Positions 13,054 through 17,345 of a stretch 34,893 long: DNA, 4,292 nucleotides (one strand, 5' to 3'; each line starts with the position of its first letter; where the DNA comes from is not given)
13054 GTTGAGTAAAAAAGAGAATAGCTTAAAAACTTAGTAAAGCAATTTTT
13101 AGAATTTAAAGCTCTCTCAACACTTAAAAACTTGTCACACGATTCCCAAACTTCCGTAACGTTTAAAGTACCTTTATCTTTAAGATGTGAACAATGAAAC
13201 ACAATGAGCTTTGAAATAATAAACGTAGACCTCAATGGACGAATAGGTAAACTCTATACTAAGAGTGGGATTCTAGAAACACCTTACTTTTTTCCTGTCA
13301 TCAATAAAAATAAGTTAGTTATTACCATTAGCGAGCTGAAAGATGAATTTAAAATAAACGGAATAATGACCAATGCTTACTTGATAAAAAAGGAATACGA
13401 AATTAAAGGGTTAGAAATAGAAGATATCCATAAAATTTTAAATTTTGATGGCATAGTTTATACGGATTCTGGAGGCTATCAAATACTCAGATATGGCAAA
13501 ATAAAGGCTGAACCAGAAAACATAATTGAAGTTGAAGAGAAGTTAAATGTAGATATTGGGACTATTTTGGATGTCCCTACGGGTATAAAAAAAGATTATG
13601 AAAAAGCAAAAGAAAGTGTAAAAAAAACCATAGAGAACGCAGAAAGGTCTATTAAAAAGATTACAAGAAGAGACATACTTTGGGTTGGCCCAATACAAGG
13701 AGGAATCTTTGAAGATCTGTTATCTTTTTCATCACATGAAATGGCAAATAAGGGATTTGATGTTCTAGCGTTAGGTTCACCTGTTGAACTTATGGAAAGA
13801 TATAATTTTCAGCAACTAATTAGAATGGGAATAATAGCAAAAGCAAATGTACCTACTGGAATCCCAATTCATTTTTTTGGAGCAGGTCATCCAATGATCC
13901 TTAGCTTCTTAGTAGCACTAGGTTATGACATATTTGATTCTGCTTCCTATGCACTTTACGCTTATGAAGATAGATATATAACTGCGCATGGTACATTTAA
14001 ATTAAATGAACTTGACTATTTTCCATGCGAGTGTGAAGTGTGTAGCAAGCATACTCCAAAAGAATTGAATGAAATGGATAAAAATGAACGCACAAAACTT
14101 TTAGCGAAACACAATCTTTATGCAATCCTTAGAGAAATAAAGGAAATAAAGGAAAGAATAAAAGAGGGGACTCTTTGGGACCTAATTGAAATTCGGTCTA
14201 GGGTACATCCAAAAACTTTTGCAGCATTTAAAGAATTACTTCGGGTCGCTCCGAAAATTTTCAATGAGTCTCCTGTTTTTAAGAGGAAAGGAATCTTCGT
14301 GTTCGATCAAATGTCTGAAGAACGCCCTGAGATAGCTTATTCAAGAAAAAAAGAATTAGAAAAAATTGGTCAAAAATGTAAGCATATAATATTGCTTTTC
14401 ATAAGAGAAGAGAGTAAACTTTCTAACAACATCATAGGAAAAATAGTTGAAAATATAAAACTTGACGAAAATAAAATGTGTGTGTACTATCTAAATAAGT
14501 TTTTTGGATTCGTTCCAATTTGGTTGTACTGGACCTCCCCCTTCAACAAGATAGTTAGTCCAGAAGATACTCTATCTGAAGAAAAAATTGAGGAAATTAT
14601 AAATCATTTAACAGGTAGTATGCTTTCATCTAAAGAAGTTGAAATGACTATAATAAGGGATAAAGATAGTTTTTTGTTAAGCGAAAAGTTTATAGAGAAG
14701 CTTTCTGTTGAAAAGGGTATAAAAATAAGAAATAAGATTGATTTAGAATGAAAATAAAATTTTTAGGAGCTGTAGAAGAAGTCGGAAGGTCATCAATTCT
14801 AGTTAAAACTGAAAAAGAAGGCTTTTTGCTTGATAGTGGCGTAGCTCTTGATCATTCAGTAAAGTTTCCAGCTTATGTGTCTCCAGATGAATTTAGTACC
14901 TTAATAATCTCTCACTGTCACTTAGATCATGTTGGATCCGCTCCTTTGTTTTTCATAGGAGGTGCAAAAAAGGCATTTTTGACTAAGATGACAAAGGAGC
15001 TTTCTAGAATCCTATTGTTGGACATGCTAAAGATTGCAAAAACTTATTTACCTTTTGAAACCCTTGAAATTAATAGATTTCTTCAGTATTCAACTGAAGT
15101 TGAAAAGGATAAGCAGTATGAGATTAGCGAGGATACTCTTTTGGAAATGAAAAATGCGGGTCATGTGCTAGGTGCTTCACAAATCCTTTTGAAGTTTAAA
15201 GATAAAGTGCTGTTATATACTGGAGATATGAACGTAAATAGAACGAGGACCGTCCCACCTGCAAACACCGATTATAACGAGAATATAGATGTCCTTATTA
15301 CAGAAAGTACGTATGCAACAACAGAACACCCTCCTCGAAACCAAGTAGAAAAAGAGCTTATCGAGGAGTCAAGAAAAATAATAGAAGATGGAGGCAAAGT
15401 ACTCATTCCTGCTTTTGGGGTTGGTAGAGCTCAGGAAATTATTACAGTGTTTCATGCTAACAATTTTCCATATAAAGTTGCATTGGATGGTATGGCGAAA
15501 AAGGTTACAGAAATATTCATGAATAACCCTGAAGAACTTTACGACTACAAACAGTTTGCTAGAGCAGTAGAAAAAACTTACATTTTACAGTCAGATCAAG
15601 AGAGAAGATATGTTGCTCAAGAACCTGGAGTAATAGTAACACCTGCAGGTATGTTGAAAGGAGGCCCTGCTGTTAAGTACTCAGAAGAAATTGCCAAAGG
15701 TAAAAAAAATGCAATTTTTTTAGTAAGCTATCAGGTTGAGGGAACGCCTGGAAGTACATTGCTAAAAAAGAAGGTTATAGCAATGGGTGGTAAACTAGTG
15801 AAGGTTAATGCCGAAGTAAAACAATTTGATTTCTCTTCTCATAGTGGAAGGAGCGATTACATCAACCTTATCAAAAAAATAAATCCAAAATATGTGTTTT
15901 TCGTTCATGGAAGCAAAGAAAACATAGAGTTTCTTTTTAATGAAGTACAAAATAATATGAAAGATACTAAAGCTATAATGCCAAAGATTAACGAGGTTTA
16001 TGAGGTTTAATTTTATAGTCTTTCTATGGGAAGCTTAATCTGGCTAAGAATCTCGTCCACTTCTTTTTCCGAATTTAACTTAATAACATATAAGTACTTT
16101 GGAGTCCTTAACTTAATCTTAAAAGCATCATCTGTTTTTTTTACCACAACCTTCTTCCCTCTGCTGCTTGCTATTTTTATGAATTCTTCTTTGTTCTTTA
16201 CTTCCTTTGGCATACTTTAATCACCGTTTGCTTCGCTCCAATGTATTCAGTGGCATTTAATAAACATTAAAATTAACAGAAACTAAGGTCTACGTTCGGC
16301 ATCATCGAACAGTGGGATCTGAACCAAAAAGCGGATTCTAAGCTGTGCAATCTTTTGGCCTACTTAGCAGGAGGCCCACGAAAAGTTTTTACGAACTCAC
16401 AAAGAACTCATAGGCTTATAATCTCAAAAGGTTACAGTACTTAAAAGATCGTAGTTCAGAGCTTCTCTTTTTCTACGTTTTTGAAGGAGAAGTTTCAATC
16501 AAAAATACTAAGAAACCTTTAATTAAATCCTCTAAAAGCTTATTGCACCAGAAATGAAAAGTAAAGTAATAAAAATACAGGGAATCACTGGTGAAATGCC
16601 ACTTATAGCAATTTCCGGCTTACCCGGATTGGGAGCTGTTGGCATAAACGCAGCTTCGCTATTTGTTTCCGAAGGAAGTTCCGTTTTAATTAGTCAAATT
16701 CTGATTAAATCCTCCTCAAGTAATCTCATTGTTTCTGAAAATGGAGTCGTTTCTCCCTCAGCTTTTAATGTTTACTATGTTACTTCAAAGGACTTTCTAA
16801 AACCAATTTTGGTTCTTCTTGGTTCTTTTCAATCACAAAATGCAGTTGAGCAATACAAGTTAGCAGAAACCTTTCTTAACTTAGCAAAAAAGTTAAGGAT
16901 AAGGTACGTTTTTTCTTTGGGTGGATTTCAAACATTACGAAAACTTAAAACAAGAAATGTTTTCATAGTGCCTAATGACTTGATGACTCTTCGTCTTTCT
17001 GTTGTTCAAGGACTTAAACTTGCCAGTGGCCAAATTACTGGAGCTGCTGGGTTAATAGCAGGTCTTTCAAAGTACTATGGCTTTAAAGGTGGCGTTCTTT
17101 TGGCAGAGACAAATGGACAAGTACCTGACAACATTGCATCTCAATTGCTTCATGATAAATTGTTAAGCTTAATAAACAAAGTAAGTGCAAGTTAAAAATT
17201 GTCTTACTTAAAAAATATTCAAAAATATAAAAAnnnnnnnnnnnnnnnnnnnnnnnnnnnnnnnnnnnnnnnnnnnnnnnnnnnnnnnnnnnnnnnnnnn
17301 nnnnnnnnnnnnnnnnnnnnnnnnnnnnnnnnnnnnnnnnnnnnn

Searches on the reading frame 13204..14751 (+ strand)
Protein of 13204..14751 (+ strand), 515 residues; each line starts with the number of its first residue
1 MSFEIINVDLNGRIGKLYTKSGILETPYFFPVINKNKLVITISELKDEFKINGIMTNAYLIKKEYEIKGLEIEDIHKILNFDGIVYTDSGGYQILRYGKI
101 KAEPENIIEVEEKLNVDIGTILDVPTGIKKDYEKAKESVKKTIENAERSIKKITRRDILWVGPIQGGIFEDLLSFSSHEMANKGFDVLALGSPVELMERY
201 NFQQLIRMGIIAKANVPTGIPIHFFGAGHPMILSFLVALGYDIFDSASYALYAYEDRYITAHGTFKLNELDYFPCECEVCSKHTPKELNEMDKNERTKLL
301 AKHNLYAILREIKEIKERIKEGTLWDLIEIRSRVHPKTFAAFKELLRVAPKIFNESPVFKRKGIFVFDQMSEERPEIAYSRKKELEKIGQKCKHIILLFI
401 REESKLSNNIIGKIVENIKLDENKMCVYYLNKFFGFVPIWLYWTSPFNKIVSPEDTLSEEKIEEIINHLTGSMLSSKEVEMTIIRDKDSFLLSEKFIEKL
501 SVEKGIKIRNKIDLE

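Call 81: search_protein_families(library=pfam, proteins=[window:13204-14751:+], max_evalue=0.01)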
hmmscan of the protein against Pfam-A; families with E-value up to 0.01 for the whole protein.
window:13204-14751:+ (515 aa): 1 family
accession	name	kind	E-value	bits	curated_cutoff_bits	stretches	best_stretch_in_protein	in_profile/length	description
PF01702.25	TGT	-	5.1e-77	259.8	26.3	1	12-336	3-356/357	Queuine tRNA-ribosyltransferase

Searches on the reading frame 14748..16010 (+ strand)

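Call 81: search_protein_families(library=pfam, proteins=[window:14748-16010:+], max_evalue=0.01)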
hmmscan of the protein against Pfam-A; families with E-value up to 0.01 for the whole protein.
window:14748-16010:+ (420 aa): 4 families
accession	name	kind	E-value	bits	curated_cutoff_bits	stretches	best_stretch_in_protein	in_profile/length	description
PF10996.14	Beta-Casp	-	5.5e-16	59.6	27.7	1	240-338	18-120/120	Beta-Casp domain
PF00753.33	Lactamase_B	-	2.6e-13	50.8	22.7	1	12-221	4-194/196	Metallo-beta-lactamase superfamily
PF07521.17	RMMBL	-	2.2e-12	47.2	21.6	1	351-396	2-48/63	Zn-dependent metallo-hydrolase RNA specificity domain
PF16661.11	Lactamase_B_6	-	0.00037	20.4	27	1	20-175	3-176/193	Metallo-beta-lactamase superfamily domain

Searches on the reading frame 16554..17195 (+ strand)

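Call 81: search_protein_families(library=pfam, proteins=[window:16554-17195:+], max_evalue=0.01)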
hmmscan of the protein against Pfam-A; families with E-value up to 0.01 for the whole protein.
window:16554-17195:+ (213 aa): 2 families
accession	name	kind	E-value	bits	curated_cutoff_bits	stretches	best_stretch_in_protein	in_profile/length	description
PF09754.15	PAC2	-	2e-17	64.2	25.8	1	19-203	1-187/215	PAC2 family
PF01005.24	Flavi_NS2A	-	0.001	19.4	25.1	1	45-170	8-127/215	Flavivirus non-structural protein NS2A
